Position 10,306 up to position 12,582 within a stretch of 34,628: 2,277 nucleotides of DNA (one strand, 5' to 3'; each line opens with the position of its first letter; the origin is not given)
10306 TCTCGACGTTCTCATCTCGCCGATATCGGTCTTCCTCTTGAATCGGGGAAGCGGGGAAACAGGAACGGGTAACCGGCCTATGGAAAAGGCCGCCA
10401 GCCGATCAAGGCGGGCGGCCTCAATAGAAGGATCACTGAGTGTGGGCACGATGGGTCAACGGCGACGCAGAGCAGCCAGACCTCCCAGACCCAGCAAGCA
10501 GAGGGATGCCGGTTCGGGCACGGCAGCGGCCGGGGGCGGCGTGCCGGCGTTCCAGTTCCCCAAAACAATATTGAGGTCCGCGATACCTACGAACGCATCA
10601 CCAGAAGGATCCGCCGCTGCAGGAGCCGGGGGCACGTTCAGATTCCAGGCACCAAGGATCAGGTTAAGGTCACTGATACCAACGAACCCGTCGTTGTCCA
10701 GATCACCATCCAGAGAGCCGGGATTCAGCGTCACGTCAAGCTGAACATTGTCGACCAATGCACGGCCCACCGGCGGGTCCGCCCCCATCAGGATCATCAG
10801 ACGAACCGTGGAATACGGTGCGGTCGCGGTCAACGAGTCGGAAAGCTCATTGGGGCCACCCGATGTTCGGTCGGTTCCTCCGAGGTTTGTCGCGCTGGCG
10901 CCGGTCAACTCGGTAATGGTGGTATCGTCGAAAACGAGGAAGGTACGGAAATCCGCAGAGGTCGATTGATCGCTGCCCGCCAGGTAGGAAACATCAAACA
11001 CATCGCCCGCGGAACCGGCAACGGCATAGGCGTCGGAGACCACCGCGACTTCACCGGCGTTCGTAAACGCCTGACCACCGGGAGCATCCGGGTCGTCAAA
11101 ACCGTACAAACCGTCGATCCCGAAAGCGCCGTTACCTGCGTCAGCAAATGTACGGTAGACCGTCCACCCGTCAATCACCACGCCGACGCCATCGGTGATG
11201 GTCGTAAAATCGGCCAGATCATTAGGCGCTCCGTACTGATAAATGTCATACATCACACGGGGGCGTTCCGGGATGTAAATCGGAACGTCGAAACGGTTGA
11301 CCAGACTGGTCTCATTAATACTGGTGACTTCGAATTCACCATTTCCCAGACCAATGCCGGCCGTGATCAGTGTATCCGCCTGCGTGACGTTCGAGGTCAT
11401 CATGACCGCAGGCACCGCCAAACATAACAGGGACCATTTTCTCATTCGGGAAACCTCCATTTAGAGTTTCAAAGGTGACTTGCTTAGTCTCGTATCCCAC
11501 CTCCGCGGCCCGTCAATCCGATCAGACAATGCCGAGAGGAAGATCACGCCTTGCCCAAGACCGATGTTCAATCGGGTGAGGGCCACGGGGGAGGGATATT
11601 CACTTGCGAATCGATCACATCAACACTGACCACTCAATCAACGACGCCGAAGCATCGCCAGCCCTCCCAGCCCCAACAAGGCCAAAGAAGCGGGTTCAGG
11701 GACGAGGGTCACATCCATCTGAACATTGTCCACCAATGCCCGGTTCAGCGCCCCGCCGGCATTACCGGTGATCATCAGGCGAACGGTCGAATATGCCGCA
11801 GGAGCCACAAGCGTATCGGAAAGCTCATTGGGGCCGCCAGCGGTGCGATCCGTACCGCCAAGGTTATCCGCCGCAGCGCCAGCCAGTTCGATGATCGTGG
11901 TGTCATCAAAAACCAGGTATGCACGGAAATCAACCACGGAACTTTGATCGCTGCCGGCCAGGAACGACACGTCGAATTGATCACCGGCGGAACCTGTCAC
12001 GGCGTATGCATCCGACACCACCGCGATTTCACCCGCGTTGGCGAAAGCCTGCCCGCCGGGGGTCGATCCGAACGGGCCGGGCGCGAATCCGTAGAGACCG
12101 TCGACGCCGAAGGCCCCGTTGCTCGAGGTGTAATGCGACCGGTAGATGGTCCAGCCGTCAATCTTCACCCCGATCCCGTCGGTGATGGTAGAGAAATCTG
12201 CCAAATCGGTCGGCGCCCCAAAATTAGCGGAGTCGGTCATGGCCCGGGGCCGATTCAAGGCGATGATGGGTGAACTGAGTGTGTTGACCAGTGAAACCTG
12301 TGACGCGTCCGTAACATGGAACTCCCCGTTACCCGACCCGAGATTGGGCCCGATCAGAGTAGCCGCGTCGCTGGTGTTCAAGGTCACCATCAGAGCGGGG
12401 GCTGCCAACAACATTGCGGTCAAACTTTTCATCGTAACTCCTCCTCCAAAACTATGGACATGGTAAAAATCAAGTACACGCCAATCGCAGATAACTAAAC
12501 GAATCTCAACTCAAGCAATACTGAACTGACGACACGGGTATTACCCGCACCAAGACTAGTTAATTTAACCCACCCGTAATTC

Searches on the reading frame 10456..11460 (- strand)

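Call 7: search_protein_families(library=pfam, proteins=[window:10456-11460:-], max_evalue=0.001)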
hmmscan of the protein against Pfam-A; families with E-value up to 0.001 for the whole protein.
window:10456-11460:- (334 aa): 1 family
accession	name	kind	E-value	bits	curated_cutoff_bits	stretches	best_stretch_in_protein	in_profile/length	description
PF07589.16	PEP-CTERM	-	8.9e-06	26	20.7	1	313-334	1-24/24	PEP-CTERM motif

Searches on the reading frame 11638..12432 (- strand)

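Call 7: search_protein_families(library=pfam, proteins=[window:11638-12432:-], max_evalue=0.001)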
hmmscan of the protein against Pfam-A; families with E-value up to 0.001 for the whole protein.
window:11638-12432:- (264 aa): 1 family
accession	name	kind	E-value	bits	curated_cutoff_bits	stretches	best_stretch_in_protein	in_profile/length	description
PF07589.16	PEP-CTERM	-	1.5e-05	25.3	20.7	1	244-264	2-24/24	PEP-CTERM motif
